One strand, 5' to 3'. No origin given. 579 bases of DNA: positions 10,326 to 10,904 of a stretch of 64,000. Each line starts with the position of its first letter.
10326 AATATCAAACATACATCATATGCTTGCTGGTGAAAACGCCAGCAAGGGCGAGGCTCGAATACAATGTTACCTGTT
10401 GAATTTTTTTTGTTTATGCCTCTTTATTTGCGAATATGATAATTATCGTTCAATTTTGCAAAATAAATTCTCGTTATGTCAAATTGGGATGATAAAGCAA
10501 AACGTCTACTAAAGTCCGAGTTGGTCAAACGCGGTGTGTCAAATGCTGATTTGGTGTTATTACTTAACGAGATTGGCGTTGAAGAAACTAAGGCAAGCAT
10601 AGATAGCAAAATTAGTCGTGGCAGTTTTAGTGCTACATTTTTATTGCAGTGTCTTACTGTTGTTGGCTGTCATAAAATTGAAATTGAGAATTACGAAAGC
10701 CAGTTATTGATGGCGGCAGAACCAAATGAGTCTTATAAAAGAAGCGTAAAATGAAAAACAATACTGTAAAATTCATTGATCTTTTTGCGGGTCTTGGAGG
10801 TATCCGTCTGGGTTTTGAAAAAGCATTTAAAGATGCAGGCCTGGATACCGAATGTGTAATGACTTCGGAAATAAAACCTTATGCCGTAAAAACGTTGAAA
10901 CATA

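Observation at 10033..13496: A restriction-modification cassette sits where most of a nagB gene should be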

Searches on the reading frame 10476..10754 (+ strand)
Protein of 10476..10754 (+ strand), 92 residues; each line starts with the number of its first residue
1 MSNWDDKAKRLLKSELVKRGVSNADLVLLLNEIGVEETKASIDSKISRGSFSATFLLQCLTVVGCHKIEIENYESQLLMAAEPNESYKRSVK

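Call 7: search_protein_families(library=pfam, proteins=[window:10476-10754:+], max_evalue=0.01)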
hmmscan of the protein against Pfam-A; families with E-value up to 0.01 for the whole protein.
window:10476-10754:+ (92 aa): 1 family
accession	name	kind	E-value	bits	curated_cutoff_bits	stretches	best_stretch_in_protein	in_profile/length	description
PF20075.5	DUF6471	-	2.6e-27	94.9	26.8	1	4-68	1-65/65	Domain of unknown function (DUF6471)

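Call 11: search_protein_families(library=ncbifam, proteins=[window:10476-10754:+], max_evalue=1)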
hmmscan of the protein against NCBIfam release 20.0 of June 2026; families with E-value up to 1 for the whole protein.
window:10476-10754:+ (92 aa): 0 families

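Call 32: search_protein_families(library=padloc, proteins=[window:10476-10754:+], max_evalue=0.001)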
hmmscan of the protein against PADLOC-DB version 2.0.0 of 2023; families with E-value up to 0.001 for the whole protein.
window:10476-10754:+ (92 aa): 0 families

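Call 68: predict_structure(protein=window:10476-10754:+)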
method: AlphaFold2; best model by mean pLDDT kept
length: 92 residues; sequences in the alignment: 1
mean_pLDDT: 77.0   pTM: 0.64
mean pLDDT of the five models: 77.0, 69.7, 66.6, 52.1, 47.3
residues with pLDDT >= 90: 5; 70-90: 68; 50-70: 7; < 50: 12
segments of 3 or more residues with pLDDT < 50: 82-92
pLDDT, mean of each block of 10 residues (from residue 1): 68 89 88 82 84 87 83 75 44 40
secondary structure, 60 per line:
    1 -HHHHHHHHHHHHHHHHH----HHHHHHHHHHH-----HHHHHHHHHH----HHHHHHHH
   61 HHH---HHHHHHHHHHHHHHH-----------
elements in order: H2-18 H23-33 H39-48 H53-63 H67-81

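Call 71: fold_search(model_id=the predicted structure, library=pdb)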
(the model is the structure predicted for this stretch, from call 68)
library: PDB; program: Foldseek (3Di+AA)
matches with E <= 10: 63; with E <= 0.001: 0
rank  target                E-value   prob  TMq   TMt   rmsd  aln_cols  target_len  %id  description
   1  7z3q_E                1.4e+00  0.06  0.21  0.19  13.7        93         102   13  Crystal structure of the human leptin:LepR-CRH2 encounter complex to 3.6 A resolution. (released 2023-03-22)
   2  5i9d_A                1.7e+00  0.09  0.26  0.10  13.2       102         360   15  Crystal structure of designed pentatricopeptide repeat protein dPPR-U8A2 in complex with its target RNA U8A2 (released 2016-04-27)
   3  6x1g_A                2.7e+00  0.11  0.31  0.14  13.4        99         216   19  Crystal structure of a GEF domain from the Orientia tsutsugamushi protein OtDUB in complex with Rac1 (released 2020-11-25)
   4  4ga2                  2.7e+00  0.07  0.28  0.19  14.0       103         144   12  Structure of the N-terminal domain of Nup358 (released 2012-09-26)
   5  4dck_B                3.1e+00  0.10  0.28  0.21  10.3        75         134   15  Crystal structure of the C-terminus of voltage-gated sodium channel in complex with FGF13 and CaM (released 2012-06-27)
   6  1xwr_A                3.5e+00  0.06  0.26  0.28  11.8        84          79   14  Crystal structure of the coliphage lambda transcription activator protein CII (released 2005-06-21)
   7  9dzm_C                3.7e+00  0.12  0.35  0.39   9.1        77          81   13  Dimeric human OCT2 (POU2F2) POU domain bound to palindromic MORE DNA (released 2024-10-23)
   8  4ivz_E                3.9e+00  0.21  0.47  0.53   4.9        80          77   14  A Y37F mutant of C.Esp1396I bound to its highest affinity operator site OM (released 2014-01-29)
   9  6x1h_E                4.2e+00  0.08  0.31  0.14  13.7        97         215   18  Crystal structure of a guanine nucleotide exchange factor (GEF) domain from the Orientia tsutsugamushi protein OtDUB (released 2020-11-25)
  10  4ga0                  4.2e+00  0.06  0.30  0.20  14.0       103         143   14  Structure of the N-terminal domain of Nup358 (released 2012-09-26)
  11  3zhi                  4.4e+00  0.15  0.36  0.43   4.0        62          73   14  N-terminal domain of the CI repressor from bacteriophage TP901-1 (released 2013-12-25)
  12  1fvj_A                4.4e+00  0.07  0.22  0.13  11.3        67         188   12  THE 2.06 ANGSTROM STRUCTURE OF THE H32Y MUTANT OF THE DISULFIDE BOND FORMATION PROTEIN (DSBA) (released 1997-05-15)
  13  8d03                  4.4e+00  0.06  0.26  0.33  10.0        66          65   18  Hallucinated C2 protein assembly HALC2_068 (released 2022-09-28)
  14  6y0g_SR               4.4e+00  0.05  0.26  0.20  13.0        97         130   13  Structure of human ribosome in classical-PRE state (released 2020-04-15)
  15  3fya_B                4.7e+00  0.20  0.47  0.53   5.8        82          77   11  Crystal Structure of an R35A mutant of the Restriction-Modification Controller Protein C.Esp1396I (released 2009-08-25)
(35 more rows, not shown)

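Call 85: search_solved_structures(query=A4, max_evalue=10, show_alignments=2)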
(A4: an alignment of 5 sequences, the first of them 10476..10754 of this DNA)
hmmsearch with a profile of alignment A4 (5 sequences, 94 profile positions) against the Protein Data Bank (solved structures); distinct sequences matched with E-value up to 10: 2.
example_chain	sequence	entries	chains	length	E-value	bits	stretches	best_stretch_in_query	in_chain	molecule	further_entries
4cj9_A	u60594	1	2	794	7.8e-05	26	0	12-39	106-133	BURRH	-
4cja_A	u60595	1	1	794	8.3e-05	25.9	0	12-39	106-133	BURRH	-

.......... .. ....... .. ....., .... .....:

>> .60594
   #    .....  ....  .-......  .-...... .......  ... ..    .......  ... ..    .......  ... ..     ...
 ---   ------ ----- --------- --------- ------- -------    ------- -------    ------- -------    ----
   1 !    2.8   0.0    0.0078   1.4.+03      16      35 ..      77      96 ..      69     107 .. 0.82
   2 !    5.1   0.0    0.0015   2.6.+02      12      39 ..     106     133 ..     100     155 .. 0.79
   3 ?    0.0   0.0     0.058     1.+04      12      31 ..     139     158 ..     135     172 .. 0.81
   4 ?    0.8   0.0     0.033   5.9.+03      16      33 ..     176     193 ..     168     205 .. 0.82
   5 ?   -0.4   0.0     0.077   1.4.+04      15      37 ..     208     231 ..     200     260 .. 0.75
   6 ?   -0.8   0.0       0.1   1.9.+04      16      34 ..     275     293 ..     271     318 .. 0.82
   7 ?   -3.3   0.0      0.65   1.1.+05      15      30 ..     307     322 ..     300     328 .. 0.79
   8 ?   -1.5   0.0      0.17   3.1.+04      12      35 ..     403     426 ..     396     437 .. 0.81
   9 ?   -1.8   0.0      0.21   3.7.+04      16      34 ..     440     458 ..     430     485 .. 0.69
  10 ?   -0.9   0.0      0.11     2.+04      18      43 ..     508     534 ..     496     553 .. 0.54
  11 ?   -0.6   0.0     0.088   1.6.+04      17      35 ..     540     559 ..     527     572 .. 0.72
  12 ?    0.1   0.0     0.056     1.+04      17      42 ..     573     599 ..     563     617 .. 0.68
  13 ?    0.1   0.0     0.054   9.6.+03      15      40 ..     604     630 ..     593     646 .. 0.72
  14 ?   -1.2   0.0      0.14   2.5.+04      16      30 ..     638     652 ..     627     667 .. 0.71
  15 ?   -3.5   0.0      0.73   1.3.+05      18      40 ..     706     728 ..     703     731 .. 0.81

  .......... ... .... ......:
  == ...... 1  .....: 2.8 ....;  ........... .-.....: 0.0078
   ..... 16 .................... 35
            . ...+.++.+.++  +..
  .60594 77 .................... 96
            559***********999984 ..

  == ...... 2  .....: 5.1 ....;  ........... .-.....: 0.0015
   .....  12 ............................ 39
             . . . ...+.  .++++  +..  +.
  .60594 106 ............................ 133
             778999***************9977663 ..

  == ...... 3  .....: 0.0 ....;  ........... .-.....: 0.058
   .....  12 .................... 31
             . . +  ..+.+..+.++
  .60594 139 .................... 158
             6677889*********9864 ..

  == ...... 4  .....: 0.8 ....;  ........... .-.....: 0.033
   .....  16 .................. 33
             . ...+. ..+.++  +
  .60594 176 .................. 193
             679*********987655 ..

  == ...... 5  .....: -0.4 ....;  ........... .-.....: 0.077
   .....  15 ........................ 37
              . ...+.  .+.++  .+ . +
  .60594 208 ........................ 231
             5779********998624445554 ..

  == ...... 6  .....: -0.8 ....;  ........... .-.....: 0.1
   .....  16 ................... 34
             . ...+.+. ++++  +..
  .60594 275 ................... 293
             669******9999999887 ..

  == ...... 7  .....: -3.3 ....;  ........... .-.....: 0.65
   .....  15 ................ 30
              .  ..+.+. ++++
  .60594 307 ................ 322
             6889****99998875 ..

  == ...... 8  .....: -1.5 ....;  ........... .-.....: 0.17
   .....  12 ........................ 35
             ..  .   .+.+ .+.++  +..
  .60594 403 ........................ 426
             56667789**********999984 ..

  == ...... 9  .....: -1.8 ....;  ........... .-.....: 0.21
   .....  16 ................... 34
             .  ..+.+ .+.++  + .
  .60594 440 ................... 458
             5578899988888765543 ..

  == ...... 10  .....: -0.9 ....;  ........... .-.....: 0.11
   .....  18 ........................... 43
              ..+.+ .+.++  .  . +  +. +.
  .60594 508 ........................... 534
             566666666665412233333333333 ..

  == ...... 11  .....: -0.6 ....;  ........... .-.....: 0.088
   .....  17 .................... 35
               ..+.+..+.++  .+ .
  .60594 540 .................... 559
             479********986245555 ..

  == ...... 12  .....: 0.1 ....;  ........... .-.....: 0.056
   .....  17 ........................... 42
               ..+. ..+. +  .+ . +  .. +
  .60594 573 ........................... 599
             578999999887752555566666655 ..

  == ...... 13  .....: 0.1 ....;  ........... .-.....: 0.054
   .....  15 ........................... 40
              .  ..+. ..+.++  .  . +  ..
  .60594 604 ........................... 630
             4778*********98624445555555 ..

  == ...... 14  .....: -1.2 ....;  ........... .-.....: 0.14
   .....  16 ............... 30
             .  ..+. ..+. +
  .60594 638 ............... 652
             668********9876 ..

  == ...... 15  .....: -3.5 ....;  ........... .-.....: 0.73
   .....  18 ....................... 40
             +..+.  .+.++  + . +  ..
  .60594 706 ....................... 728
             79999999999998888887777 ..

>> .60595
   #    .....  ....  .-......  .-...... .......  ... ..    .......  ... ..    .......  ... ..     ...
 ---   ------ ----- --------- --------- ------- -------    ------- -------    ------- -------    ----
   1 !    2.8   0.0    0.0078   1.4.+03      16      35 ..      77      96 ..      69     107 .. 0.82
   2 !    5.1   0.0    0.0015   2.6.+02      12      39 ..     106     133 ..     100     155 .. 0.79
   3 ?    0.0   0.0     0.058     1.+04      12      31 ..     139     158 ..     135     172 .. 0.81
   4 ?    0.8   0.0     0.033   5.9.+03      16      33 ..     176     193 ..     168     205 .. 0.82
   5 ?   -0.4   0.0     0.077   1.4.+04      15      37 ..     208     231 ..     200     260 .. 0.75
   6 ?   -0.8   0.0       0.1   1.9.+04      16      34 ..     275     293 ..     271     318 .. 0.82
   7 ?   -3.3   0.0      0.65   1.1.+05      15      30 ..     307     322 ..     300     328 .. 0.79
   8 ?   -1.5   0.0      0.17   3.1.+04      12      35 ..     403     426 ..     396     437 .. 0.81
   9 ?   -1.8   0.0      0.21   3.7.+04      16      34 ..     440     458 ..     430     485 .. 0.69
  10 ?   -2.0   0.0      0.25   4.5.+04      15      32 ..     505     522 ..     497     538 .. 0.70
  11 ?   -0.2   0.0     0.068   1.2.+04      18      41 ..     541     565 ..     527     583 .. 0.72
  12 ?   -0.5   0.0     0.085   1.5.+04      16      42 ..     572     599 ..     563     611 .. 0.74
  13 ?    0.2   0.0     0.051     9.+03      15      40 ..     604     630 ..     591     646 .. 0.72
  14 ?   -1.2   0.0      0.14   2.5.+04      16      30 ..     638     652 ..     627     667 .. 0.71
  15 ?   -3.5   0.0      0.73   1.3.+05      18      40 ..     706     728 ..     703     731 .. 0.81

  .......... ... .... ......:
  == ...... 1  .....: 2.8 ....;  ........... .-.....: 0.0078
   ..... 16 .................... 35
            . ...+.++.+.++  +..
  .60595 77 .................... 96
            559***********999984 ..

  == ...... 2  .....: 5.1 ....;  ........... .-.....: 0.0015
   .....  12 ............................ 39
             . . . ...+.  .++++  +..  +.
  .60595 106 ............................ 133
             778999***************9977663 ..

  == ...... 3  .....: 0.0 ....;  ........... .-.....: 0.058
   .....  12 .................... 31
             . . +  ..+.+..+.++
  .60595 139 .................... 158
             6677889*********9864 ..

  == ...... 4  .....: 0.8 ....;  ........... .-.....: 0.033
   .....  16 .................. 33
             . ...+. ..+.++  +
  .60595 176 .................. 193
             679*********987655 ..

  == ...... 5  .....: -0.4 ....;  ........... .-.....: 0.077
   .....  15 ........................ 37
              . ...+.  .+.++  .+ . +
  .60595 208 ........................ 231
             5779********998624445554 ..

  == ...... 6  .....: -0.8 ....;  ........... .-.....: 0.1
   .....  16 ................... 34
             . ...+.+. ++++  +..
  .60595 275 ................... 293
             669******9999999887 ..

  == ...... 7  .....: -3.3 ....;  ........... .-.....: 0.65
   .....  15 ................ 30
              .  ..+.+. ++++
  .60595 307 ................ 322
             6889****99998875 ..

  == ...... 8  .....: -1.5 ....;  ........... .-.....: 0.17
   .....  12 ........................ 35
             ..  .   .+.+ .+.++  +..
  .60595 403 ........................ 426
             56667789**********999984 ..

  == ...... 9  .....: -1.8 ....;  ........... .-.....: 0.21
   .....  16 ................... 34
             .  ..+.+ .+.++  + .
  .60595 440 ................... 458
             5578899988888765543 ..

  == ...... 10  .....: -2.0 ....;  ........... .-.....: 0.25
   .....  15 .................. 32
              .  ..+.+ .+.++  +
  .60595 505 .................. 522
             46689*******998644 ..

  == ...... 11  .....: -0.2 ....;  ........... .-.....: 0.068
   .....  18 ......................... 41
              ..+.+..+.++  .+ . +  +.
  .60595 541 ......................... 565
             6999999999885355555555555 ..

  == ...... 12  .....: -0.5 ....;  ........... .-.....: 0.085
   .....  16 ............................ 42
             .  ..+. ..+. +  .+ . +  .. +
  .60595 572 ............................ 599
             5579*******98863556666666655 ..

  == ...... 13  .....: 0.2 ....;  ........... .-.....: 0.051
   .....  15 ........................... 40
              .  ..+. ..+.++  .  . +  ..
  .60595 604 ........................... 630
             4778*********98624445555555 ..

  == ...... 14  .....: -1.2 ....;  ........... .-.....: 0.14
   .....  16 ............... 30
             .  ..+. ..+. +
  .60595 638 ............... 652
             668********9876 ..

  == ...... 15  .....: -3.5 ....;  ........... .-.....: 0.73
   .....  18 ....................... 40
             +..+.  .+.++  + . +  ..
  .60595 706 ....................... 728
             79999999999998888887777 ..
